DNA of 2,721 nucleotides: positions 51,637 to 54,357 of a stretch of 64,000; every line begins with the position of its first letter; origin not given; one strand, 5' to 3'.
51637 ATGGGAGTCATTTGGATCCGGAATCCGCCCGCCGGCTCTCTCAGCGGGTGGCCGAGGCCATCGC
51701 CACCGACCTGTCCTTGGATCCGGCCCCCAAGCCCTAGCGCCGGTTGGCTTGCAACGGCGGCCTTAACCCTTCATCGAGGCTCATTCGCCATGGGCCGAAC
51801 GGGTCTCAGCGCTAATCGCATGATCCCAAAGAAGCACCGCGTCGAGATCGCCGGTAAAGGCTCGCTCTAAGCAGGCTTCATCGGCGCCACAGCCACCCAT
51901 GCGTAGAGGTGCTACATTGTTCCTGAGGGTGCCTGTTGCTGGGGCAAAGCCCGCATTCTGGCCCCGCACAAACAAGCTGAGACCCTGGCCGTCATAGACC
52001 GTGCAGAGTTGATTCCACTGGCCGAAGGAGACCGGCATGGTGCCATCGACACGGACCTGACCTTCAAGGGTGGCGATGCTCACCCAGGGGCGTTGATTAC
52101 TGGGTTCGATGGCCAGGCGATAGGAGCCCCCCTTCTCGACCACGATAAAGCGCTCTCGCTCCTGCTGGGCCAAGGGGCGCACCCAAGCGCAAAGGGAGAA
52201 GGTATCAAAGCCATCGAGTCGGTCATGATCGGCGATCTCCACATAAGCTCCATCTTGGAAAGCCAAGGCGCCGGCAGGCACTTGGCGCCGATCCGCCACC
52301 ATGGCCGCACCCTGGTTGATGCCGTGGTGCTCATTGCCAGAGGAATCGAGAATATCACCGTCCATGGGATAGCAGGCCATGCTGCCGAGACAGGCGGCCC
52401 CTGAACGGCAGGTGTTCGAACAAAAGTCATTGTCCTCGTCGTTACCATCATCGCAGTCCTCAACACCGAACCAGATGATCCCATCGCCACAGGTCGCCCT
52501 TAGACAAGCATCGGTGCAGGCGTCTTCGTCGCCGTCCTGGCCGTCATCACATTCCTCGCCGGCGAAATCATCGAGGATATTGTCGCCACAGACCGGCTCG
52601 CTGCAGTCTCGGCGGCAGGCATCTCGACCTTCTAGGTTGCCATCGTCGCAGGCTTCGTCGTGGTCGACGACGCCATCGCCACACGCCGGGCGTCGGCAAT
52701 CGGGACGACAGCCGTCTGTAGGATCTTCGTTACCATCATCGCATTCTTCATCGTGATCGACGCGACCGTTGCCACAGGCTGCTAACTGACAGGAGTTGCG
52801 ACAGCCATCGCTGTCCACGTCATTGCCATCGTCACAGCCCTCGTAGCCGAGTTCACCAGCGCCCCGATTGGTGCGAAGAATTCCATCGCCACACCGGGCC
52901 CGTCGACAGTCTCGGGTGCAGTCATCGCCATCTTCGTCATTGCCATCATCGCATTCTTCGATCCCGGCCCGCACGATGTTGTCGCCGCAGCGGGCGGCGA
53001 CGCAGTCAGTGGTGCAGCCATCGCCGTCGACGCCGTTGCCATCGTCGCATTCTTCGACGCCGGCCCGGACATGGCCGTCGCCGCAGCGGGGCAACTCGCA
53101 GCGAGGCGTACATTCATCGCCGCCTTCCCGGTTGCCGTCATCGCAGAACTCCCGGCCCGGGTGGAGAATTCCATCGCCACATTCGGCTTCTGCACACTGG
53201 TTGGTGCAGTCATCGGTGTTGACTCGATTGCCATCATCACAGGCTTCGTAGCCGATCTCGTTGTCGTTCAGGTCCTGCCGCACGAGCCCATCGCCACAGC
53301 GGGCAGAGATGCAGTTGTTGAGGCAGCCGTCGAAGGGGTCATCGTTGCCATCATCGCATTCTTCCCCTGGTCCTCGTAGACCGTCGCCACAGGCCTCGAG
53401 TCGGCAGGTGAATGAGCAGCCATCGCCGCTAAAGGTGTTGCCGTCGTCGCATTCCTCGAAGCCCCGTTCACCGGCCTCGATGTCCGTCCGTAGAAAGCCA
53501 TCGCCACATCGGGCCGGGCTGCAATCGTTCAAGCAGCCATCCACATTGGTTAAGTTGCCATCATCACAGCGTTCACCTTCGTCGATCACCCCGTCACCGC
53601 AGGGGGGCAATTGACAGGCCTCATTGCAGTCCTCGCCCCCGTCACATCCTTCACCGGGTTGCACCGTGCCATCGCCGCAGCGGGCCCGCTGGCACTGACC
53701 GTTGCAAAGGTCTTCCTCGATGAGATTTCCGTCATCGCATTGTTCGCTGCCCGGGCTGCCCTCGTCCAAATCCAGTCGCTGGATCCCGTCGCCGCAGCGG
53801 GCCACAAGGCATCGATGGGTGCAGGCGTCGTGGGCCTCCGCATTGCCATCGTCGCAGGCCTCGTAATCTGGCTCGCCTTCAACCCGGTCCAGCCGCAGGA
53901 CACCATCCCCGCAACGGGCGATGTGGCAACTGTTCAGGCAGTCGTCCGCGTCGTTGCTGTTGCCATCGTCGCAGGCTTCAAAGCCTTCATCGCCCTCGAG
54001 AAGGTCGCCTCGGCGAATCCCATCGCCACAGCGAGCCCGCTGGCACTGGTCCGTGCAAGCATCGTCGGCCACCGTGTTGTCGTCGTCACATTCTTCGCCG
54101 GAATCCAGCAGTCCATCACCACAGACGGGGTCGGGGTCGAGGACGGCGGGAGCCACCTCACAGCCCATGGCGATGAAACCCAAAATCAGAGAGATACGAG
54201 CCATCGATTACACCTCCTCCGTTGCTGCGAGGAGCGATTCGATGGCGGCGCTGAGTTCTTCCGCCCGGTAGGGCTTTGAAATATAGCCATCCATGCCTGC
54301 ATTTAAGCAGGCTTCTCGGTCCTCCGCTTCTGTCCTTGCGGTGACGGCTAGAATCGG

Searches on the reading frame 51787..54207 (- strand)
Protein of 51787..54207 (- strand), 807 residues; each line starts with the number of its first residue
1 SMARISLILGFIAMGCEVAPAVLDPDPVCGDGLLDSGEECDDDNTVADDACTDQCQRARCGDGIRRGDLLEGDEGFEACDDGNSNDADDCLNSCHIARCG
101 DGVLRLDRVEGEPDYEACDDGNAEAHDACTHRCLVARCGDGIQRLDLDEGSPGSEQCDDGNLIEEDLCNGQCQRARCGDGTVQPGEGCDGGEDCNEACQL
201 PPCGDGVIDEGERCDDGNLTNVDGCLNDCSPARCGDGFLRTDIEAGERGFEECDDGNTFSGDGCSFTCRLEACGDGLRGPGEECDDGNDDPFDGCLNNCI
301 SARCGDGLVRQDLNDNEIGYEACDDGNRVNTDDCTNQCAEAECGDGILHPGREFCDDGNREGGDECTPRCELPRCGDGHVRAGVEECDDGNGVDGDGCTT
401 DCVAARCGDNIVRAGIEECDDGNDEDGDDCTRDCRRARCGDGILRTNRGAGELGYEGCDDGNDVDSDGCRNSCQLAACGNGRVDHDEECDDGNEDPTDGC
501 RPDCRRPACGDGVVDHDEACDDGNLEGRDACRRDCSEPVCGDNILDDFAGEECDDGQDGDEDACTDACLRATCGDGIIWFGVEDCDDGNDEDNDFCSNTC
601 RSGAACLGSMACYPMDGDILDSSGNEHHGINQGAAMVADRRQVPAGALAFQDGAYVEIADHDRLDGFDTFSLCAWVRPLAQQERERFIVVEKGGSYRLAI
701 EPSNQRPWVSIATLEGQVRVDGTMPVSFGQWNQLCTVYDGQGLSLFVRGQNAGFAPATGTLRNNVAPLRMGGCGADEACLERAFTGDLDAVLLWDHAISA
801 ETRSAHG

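Call 76: search_protein_families(library=ncbifam, proteins=[window:51787-54207:-], max_evalue=0.001)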
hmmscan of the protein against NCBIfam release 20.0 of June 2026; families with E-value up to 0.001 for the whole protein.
window:51787-54207:- (807 aa): 2 families
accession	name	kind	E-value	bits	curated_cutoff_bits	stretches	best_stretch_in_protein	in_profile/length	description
TIGR02232.1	myxo_disulf_rpt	repeat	2.2e-85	280.2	20.8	14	233-271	3-33/38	cysteine-rich acidic repeat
NF052521.1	TafC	equivalog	1.1e-05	24.7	410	1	647-802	194-355/373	TafC family fimbrial protein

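Call 77: search_protein_families(library=pfam, proteins=[window:51787-54207:-], max_evalue=0.001)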
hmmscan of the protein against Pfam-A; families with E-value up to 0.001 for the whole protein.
window:51787-54207:- (807 aa): 2 families
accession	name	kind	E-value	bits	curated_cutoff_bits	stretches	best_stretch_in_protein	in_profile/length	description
PF13948.11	DUF4215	-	8.6e-72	237.7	27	9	266-299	15-46/47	Domain of unknown function (DUF4215)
PF13385.13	Laminin_G_3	-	2.4e-20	73.7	27.6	1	652-801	3-148/151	Concanavalin A-like lectin/glucanases superfamily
